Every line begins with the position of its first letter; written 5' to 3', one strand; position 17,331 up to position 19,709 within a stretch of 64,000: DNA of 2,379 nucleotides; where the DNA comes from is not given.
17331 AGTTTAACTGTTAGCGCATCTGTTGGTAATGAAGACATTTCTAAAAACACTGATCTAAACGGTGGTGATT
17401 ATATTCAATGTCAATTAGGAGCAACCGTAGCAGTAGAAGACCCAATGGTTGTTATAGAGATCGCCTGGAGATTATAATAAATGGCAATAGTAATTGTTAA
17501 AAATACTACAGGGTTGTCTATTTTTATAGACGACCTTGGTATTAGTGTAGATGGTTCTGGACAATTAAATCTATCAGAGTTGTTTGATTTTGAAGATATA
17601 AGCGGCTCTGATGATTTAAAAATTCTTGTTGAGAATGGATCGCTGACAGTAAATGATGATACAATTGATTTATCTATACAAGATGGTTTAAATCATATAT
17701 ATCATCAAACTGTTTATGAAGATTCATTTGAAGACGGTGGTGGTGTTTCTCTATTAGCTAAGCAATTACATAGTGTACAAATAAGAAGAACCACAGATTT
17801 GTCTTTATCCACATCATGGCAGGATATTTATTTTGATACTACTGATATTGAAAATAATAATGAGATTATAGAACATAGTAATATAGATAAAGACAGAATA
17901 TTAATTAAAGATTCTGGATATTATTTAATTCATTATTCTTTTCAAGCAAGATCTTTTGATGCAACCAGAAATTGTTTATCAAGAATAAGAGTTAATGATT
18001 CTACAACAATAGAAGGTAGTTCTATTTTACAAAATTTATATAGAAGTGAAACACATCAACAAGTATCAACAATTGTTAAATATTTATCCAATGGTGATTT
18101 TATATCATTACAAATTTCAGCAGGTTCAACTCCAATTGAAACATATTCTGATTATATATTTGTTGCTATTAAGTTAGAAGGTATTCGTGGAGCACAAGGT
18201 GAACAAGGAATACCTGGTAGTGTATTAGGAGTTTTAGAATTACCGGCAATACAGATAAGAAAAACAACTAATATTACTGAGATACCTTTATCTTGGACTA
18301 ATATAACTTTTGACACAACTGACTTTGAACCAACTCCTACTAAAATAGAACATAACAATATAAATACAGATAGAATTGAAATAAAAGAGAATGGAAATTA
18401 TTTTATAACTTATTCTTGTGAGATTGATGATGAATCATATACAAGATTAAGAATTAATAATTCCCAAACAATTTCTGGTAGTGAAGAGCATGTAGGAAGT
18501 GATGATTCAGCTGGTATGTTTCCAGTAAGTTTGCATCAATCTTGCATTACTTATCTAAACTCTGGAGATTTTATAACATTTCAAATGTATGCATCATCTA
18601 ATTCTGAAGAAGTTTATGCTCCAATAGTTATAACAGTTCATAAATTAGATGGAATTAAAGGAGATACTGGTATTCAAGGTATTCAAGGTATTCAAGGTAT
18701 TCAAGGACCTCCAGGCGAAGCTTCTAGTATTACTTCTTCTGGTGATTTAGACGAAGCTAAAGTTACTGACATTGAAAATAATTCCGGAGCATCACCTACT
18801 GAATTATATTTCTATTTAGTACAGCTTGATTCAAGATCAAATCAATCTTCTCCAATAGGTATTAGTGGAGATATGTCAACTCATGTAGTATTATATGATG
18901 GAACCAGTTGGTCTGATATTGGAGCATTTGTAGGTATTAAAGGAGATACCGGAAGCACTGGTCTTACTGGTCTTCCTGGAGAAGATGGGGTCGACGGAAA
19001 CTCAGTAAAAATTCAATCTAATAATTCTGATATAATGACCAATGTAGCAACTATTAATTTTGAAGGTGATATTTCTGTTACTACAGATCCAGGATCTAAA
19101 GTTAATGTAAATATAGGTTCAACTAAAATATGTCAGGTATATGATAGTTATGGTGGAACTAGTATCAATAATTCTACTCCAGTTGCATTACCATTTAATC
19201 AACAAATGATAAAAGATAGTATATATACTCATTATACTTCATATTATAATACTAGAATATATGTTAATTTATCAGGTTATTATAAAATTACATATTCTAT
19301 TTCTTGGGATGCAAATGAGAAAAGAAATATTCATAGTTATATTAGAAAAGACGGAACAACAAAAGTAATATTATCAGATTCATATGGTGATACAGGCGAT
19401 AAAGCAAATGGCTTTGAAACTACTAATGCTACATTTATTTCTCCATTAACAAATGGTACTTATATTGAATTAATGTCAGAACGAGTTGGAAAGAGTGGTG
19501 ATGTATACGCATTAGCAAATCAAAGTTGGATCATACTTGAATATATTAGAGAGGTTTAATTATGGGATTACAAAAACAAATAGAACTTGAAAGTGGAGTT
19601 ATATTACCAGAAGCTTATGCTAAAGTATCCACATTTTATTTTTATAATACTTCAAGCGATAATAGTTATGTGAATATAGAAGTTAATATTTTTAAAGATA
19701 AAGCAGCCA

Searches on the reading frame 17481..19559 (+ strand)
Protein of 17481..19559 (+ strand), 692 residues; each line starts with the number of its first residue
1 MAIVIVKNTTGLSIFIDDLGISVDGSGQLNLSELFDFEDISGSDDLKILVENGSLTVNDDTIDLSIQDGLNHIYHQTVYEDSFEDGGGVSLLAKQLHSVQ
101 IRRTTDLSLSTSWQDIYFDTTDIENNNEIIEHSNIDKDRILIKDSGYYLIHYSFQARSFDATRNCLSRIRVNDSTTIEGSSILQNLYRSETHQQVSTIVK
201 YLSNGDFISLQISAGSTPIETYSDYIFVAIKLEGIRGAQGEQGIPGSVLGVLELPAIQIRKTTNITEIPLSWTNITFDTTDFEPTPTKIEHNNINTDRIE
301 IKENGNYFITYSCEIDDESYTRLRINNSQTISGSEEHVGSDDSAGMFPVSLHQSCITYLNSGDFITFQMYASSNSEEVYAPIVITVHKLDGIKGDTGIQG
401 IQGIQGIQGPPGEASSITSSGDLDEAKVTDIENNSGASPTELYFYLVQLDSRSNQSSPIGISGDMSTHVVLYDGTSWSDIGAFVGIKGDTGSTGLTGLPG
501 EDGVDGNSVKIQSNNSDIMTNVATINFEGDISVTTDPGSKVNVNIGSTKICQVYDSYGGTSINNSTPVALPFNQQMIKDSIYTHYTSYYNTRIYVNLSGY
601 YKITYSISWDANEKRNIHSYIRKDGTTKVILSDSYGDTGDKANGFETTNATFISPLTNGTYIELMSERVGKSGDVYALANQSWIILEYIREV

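Call 11: search_protein_families(library=phrogs, proteins=[window:17481-19559:+], max_evalue=0.001)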
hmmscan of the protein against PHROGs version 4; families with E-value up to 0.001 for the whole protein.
window:17481-19559:+ (692 aa): 7 families
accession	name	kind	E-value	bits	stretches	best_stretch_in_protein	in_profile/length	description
phrog_819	-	tail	1.8e-12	47.2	1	390-506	567-651/1024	tail protein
phrog_3904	-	tail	1.1e-10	41.5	1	234-507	765-884/1086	tail fiber protein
phrog_5073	-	tail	3.5e-08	33.9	1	391-609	324-436/519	tail fiber protein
phrog_30509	-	tail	0.00014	22.1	0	391-421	75-105/254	collagen like minor tail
phrog_34916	-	tail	0.00017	22.6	0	483-534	61-116/124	tail fiber protein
phrog_29268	-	unknown function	0.0005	19.3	0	379-422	393-437/653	-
phrog_26303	-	unknown function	0.00072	21.2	0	388-421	35-68/114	-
